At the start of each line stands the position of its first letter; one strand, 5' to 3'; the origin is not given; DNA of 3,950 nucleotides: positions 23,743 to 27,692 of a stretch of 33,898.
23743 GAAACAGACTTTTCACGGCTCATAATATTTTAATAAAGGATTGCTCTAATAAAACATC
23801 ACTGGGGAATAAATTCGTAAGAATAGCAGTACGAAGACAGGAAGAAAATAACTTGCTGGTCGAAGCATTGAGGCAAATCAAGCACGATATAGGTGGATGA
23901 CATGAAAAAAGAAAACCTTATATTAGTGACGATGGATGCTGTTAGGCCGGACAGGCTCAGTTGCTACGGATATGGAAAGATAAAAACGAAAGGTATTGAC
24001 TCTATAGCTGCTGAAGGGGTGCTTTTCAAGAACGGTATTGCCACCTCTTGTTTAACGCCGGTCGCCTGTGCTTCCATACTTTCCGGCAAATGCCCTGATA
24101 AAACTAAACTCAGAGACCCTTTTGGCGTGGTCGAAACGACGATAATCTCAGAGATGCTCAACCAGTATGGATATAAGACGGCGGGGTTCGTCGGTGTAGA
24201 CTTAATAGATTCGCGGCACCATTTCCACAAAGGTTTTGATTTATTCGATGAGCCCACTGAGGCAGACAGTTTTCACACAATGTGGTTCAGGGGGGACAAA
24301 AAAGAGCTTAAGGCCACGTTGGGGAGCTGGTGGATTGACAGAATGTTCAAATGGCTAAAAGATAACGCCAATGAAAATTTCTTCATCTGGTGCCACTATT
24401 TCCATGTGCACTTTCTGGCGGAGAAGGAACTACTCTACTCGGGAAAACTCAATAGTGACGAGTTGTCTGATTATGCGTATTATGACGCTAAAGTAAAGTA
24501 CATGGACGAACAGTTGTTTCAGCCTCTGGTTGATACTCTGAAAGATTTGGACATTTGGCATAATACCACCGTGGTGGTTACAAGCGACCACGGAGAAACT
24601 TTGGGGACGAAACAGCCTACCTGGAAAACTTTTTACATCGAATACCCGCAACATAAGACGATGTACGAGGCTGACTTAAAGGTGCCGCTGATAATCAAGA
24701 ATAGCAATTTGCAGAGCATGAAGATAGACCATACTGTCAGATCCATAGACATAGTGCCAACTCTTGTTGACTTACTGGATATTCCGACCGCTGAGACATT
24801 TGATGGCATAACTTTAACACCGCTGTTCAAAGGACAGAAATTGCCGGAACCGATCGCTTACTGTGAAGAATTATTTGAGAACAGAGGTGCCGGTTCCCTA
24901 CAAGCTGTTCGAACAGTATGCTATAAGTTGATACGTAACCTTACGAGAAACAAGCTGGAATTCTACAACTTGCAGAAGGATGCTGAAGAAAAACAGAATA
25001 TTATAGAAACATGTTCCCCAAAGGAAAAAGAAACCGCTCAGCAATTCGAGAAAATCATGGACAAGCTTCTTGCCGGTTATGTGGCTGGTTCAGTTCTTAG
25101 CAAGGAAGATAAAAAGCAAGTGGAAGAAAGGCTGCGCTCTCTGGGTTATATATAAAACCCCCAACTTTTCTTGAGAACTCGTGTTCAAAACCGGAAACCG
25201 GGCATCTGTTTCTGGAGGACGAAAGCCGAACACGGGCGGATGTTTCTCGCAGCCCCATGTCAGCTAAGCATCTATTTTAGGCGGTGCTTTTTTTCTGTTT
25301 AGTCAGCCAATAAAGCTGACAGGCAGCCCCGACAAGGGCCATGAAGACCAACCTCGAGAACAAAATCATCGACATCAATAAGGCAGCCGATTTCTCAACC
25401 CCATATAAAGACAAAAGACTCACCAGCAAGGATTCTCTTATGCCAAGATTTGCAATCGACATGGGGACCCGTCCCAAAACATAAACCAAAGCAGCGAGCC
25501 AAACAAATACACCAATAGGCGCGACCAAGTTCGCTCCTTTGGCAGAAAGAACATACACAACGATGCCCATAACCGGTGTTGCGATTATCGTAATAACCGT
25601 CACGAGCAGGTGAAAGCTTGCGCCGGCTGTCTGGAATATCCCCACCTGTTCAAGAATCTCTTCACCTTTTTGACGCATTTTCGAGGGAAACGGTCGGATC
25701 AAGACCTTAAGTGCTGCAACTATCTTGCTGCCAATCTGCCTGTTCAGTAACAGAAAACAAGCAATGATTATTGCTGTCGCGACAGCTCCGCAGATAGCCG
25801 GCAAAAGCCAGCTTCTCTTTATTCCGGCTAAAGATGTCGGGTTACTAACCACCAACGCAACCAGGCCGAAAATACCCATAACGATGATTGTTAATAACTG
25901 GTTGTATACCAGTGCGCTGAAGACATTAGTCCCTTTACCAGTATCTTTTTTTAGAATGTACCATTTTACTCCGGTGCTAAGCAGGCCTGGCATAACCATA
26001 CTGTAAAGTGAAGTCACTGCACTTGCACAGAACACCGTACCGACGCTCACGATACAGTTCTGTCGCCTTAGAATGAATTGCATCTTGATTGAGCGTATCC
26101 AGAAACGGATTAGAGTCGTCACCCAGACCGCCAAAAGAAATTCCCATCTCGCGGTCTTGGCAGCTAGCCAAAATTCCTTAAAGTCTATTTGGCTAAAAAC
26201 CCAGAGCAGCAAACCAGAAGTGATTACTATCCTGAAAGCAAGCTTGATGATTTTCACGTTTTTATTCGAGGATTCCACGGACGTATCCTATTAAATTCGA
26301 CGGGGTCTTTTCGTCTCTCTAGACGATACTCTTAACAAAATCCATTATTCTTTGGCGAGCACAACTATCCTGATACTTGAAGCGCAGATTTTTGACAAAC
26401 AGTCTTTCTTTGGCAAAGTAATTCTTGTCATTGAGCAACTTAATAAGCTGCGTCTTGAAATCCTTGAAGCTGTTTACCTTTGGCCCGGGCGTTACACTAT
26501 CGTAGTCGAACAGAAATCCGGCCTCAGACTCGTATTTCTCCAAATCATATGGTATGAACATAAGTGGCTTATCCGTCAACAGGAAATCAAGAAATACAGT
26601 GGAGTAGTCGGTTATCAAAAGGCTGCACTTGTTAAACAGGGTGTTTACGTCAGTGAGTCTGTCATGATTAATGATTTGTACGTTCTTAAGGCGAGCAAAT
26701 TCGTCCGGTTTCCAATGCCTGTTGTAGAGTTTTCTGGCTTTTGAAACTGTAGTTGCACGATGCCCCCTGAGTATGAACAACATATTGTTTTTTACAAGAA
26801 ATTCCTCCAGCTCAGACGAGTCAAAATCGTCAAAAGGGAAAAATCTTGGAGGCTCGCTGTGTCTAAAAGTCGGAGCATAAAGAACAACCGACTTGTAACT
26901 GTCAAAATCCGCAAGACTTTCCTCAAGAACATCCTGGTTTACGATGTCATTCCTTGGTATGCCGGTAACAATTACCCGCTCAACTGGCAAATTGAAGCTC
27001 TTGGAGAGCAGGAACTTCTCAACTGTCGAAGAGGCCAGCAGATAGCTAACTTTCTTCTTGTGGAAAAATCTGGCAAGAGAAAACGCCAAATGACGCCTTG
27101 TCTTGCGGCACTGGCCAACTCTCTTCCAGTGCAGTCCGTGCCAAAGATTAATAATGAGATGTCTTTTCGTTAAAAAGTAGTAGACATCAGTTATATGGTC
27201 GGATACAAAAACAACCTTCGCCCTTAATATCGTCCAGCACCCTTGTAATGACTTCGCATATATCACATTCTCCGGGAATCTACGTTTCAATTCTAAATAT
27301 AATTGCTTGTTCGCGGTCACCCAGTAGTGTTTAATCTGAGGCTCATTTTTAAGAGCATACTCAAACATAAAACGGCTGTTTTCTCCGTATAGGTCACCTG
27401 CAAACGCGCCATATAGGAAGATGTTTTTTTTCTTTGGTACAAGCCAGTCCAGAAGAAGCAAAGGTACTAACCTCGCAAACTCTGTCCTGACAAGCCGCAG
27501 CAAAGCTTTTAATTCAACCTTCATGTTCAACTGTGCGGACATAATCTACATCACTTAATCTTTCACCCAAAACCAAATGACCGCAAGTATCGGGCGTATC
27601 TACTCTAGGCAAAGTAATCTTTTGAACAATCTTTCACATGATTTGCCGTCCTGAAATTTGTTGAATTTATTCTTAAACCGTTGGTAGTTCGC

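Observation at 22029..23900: LicC-like cytidylyltransferase fused to a CobD-like PLP enzyme: a candidate single-protein route to a CDP-activated amino-alcohol phosphate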

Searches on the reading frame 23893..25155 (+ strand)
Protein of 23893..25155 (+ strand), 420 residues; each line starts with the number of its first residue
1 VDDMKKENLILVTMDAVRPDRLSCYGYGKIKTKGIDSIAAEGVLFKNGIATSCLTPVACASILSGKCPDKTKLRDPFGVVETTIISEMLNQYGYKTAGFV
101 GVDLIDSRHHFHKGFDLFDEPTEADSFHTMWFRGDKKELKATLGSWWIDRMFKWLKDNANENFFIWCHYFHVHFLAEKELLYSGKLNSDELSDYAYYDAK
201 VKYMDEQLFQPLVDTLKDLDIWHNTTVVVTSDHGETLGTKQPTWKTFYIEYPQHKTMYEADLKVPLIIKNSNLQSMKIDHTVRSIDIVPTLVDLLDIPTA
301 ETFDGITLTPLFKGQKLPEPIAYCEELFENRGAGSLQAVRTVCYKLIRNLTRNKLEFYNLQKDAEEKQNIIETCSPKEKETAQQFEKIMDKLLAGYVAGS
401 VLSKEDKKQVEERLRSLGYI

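Call 3: search_protein_families(library=pfam, proteins=[window:23893-25155:+], max_evalue=0.01)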
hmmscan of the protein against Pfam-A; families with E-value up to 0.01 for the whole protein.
window:23893-25155:+ (420 aa): 3 families
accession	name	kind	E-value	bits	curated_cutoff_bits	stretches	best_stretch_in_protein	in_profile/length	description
PF00884.28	Sulfatase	-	6.5e-37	127.9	25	1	8-297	2-301/301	Sulfatase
PF16347.10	SGSH_C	-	1.7e-14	54.7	29.3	1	254-390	8-149/154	N-sulphoglucosamine sulphohydrolase, C-terminal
PF01663.27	Phosphodiest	-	3.5e-06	27.3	23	0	208-236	194-222/342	Type I phosphodiesterase / nucleotide pyrophosphatase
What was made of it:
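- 23902..25155 (+): Co-translated partner, 417 aa: alkaline-phosphatase-superfamily ('sulfatase' fold) protein with Thr52 at the formylglycine position. Pfam Sulfatase 6.5e-37 (call 3).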

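Call 5: search_protein_families(library=ncbifam, proteins=[window:23893-25155:+], max_evalue=0.001)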
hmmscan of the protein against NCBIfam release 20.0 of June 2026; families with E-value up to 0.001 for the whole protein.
window:23893-25155:+ (420 aa): 9 families
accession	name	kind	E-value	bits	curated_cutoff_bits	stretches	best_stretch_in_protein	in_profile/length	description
NF010322.0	PRK13759.1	equivalog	2.4e-32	112.1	481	2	184-407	256-475/486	arylsulfatase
TIGR03417.1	chol_sulfatase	equivalog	1.2e-28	100.3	433.45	2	194-388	253-435/500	choline-sulfatase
NF045661.1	HdlasePehA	equivalog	5.8e-19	68.1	900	2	195-316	282-396/506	phosphoric/sulfuric ester hydrolase PehA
NF052527.1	Mn_arylsulf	exception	3.2e-18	65.9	850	1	184-392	253-455/479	manganese-dependent arylsulfatase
NF038282.1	LapC_YejM_PbgA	exception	6.4e-09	34.7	825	1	150-296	377-502/584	LPS biosynthesis-modulating metalloenzyme YejM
NF053595.1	LptchSynLtaSGpos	equivalog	4.4e-06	25.5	970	1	194-301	428-532/626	lipoteichoic acid synthase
NF028537.1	P_eth_NH2_trans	domain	1.4e-05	23.9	500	0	197-299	413-516/527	phosphoethanolamine--lipid A transferase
NF007160.0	PRK09598.1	equivalog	2.3e-05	22.9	561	0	196-268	405-469/523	phosphoethanolamine--lipid A transferase EptA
NF012179.0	CptA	domain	0.00017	20.4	900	0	6-271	224-484/556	phosphoethanolamine transferase CptA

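Call 53: search_solved_structures(query=window:23893-25155:+, max_evalue=0.00001, show_alignments=3)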
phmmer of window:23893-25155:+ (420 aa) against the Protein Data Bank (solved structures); distinct sequences matched with E-value up to 0.00001: 54.
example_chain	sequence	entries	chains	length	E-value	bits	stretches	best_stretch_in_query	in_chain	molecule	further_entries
9fo1_A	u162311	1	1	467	6.7e-22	81.2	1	6-380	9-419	k-carrageenan sulfatase S1_16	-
3ed4_A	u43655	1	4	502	4.3e-20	75.3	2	194-386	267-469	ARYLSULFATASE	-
7p24_AAA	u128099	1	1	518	2.2e-19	73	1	197-396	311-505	Mucin-desulfating sulfatase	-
7oz8_AAA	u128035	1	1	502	3.1e-17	65.9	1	187-316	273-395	Choline-sulfatase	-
6pt6_B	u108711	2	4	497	3.8e-17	65.6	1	194-380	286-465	exo-2S-iota carrageenan S1 sulfatase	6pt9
6ptk_A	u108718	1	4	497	4.9e-17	65.2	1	194-380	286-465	exo-2S-iota carrageenan S1 sulfatase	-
6pt4_B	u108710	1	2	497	6.5e-17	64.8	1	194-380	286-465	exo-2S-iota carrageenan S1 sulfatase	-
5g2v_A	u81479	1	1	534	2.9e-15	59.4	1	2-130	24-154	N-ACETYLGLUCOSAMINE-6-SULFATASE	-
7ana_AAA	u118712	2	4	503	3.4e-15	59.1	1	193-390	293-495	N-acetylgalactosamine-6-sulfatase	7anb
5g2t_A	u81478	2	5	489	4.6e-15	58.7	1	194-390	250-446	2-O GLYCOSAMINOGLYCAN SULFATASE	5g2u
6hr5_A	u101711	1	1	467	5e-15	58.6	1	210-394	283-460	Alpha-L-rhamnosidase/sulfatase (GH78)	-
3b5q_A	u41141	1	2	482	5.3e-15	58.5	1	194-390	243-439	Putative sulfatase yidJ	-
9s03_A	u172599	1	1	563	9.9e-15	57.6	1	197-412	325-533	Putative sulfatase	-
6ust_A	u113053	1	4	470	3.2e-14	55.9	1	204-374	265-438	N-acetylgalactosamine 6-sulfate sulfatase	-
4upi_A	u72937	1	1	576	4.5e-13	52.2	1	171-313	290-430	SULFATASE FAMILY PROTEIN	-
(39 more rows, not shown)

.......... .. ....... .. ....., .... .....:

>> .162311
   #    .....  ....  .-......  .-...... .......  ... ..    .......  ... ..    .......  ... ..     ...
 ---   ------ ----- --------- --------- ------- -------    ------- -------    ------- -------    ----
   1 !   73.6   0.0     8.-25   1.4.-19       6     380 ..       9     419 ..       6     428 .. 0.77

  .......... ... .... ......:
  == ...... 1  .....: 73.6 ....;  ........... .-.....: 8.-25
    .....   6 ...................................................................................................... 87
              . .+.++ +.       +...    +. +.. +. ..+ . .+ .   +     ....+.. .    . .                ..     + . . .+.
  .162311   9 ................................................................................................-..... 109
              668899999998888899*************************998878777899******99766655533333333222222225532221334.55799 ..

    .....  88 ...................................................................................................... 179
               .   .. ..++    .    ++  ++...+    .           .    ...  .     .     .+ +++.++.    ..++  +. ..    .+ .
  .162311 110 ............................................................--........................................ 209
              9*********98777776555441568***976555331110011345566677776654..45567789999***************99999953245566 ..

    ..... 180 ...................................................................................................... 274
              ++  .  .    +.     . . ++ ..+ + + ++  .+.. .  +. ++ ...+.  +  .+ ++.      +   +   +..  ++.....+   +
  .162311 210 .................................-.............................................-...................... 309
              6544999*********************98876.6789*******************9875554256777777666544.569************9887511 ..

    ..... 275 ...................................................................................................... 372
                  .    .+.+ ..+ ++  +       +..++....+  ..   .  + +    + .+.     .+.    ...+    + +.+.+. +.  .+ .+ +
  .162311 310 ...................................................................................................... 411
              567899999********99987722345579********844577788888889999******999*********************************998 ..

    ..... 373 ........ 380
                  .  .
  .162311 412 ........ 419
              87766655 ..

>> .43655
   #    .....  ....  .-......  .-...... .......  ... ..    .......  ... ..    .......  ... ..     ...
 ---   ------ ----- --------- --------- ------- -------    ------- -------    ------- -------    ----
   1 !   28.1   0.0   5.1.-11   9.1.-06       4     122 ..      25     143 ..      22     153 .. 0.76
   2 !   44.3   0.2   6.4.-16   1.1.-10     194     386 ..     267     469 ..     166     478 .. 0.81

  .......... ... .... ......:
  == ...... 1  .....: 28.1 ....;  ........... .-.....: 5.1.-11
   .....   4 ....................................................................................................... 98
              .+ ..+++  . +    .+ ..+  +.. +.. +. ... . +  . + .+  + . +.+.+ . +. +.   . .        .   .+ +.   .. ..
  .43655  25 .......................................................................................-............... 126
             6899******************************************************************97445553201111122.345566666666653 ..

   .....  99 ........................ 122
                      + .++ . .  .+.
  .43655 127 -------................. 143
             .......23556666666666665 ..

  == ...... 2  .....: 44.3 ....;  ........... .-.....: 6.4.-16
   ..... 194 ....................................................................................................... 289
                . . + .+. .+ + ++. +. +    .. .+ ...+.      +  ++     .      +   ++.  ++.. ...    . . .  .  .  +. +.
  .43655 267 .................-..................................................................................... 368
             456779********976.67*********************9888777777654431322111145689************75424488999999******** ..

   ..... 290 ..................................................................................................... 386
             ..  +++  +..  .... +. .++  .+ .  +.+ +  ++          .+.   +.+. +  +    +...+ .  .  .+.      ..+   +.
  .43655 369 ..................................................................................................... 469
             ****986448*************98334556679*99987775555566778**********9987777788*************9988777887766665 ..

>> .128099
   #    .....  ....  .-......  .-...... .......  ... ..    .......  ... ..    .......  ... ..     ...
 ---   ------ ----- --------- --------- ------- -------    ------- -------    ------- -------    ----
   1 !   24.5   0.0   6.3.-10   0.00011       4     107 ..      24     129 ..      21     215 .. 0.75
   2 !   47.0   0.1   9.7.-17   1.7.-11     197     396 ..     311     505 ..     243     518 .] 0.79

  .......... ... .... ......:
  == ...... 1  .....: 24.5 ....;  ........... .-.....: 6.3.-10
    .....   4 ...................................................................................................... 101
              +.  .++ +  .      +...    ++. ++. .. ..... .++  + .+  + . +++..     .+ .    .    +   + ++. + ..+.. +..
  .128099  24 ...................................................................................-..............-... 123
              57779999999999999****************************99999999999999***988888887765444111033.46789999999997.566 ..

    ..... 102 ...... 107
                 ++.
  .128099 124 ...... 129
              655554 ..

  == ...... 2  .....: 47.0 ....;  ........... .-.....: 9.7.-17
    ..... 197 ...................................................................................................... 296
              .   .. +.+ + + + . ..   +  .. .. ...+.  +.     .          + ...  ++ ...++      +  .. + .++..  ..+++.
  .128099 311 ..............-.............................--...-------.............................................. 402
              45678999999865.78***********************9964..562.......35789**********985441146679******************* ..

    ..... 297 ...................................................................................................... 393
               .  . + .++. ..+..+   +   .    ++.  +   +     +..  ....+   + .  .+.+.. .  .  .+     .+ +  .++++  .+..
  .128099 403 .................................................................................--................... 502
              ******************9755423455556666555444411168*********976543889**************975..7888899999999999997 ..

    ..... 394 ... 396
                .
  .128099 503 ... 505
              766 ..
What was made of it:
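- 23902..25155 (+): Alignment to true sulfatases shows the CxPxR motif is lost (call 53).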

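Call 76: find_homologous_proteins(query=window:23893-25155:+, max_evalue=1e-10)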
Query window:23893-25155:+ (420 aa): 2054 proteins with E <= 1e-10 among 8000 candidates; the best 120 are listed.
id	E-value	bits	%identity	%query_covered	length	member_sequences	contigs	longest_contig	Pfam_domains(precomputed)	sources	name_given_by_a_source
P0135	1.5e-270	915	95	99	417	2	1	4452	PF01663.28,PF16347.11,PF00884.29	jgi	jgi:arylsulfatase A-like enzyme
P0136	1.4e-208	711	72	99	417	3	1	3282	PF01663.28,PF16347.11,PF00884.29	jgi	jgi:arylsulfatase A-like enzyme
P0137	1.5e-206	704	72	100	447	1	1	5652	PF01663.28,PF16347.11,PF00884.29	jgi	jgi:arylsulfatase A-like enzyme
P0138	4.0e-205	700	71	98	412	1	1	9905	PF01663.28,PF16347.11,PF00884.29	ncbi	ncbi:sulfatase [Planctomycetota bacterium]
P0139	3.5e-201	687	72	97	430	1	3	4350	PF01663.28,PF16347.11,PF00884.29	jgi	-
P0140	3.2e-198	677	73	94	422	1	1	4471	PF01663.28,PF16347.11,PF00884.29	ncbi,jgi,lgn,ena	-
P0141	1.6e-196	671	71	97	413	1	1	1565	PF01663.28,PF16347.11,PF00884.29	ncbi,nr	ncbi:MAG TPA: DUF4976 domain-containing protein, partial [Candidatus Atribacteria bacterium]|nr:DUF4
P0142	2.8e-193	661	68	98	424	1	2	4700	PF01663.28,PF16347.11,PF00884.29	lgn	-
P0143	9.3e-191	652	72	93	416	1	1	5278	PF01663.28,PF16347.11,PF00884.29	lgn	-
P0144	2.1e-188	645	69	95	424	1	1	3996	PF01663.28,PF16347.11,PF00884.29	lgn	-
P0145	3.9e-187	640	66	97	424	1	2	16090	PF01663.28,PF16347.11,PF00884.29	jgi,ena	-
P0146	1.8e-182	625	65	99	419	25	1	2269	PF01663.28,PF16347.11,PF00884.29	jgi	jgi:arylsulfatase A-like enzyme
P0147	2.6e-182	625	68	95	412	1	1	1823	PF01663.28,PF16347.11,PF00884.29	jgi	jgi:arylsulfatase A-like enzyme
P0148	1.9e-180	618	64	99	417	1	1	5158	PF01663.28,PF16347.11,PF00884.29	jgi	-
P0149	3.7e-180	617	66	94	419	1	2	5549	PF01663.28,PF16347.11,PF00884.29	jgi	-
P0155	4.8e-177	607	64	98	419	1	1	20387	PF01663.28,PF16347.11,PF00884.29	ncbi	ncbi:MAG: sulfatase [Thermoplasmatota archaeon]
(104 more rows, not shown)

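Call 81: find_encoding_contigs(protein=P0155, flank=10000, max_places=1)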
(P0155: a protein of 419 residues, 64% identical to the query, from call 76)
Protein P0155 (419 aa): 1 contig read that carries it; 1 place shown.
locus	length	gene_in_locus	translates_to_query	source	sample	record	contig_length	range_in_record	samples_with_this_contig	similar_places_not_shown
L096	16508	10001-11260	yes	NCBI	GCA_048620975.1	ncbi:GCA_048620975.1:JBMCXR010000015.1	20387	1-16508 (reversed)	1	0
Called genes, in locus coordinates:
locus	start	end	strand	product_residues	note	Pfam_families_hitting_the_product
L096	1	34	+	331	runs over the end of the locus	PF01073:3Beta_HSD, PF01370:Epimerase, PF02719:Polysacc_synt_2 (weak), PF04321:RmlD_sub_bind, PF13460:NAD_binding_10 (weak), PF16363:GDP_Man_Dehyd, PF07993:NAD_binding_4 (weak)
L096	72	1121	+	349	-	PF02388:FemAB (faint), PF13480:Acetyltransf_6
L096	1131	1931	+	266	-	PF00685:Sulfotransfer_1, PF13469:Sulfotransfer_3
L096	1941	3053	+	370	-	PF00534:Glycos_transf_1 (weak)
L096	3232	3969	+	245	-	PF04991:LicD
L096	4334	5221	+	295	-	PF00483:NTP_transferase, PF12804:NTP_transf_3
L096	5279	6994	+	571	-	PF13714:PEP_mutase, PF12804:NTP_transf_3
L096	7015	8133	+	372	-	PF02776:TPP_enzyme_N, PF02775:TPP_enzyme_C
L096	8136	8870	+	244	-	PF00483:NTP_transferase, PF12804:NTP_transf_3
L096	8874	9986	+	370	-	PF00266:Aminotran_5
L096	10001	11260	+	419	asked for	PF00884:Sulfatase, PF01663:Phosphodiest (faint), PF16347:SGSH_C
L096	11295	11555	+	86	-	-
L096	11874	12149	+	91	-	-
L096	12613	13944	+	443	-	PF00884:Sulfatase, PF01663:Phosphodiest (faint)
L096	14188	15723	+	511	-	PF01943:Polysacc_synt, PF13440:Polysacc_synt_3, PF03023:MurJ, PF01554:MatE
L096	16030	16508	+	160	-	?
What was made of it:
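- The parallel with the AEP pathway (call 81) favours a two-carbon unit.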

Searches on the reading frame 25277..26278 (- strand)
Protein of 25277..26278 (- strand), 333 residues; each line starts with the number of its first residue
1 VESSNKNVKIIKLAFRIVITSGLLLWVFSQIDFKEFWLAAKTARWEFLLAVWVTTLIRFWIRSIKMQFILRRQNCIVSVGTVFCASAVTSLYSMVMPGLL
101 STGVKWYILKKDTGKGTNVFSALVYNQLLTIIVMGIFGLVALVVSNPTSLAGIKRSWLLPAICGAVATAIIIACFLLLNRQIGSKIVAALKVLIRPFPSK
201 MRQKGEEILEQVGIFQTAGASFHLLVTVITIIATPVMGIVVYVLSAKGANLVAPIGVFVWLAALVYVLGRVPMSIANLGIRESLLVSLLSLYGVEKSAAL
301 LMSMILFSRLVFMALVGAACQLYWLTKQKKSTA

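Call 3: search_protein_families(library=pfam, proteins=[window:25277-26278:-], max_evalue=0.01)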
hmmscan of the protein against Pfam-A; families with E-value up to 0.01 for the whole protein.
window:25277-26278:- (333 aa): 1 family
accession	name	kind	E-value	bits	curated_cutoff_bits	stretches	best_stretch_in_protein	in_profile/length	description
PF03706.18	LPG_synthase_TM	-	8.1e-28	98.2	33.4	1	15-315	3-300/302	Lysylphosphatidylglycerol synthase TM region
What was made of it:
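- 25277..26278 (-): LPG_synthase_TM (flippase-like membrane protein), last gene of the convergent operon. Pfam 8.1e-28 (call 3)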

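Call 5: search_protein_families(library=ncbifam, proteins=[window:25277-26278:-], max_evalue=0.001)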
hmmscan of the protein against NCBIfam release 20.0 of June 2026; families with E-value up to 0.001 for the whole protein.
window:25277-26278:- (333 aa): 0 families

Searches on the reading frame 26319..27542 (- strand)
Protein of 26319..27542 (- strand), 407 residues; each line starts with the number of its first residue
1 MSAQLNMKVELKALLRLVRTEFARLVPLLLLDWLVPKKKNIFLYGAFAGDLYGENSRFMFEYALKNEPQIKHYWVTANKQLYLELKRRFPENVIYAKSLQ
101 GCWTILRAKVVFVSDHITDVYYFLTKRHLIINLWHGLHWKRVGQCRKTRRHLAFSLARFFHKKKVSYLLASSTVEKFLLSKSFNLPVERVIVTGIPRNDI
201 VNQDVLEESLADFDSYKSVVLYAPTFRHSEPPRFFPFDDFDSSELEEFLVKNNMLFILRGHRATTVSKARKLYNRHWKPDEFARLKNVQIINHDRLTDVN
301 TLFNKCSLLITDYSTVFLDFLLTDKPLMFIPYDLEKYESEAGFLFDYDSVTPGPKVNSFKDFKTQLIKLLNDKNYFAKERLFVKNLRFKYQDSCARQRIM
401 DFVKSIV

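Call 3: search_protein_families(library=pfam, proteins=[window:26319-27542:-], max_evalue=0.01)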
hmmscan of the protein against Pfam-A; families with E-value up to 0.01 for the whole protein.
window:26319-27542:- (407 aa): 1 family
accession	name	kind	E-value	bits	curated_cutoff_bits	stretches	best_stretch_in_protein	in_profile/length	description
PF04464.20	Glyphos_transf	-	1.4e-57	195.8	22.1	1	31-403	5-365/367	CDP-Glycerol:Poly(glycerophosphate) glycerophosphotransferase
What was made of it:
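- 26319..27542 (-): TagF-like CDP-alcohol phosphotransferase (407 aa), candidate consumer of the product. Pfam Glyphos_transf 1.4e-57 (call 3).
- Checked: Two Glyphos_transf (TagF) genes lie convergently at 26319-27542 and 27600-28853 on the minus strand (call 3).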

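Call 5: search_protein_families(library=ncbifam, proteins=[window:26319-27542:-], max_evalue=0.001)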
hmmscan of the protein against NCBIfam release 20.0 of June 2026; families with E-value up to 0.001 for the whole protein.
window:26319-27542:- (407 aa): 3 families
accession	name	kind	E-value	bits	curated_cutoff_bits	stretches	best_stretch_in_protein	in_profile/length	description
NF041713.1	Tar_polymTarL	equivalog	5e-23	81.5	1000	1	103-401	267-557/562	teichoic acid ribitol-phosphate polymerase TarL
NF041712.1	techglyph_taseTarF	equivalog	5.9e-22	78.2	550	1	38-395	25-372/388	teichoic acid glycerol-phosphate transferase TarF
NF041711.1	TagprimaseTarB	equivalog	9.3e-08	31.7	500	1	297-406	259-359/362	teichoic acid glycerol-phosphate primase TarB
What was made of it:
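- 26319..27542 (-): Below the NCBIfam TarF/TarL/TarB cut-offs (call 5).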
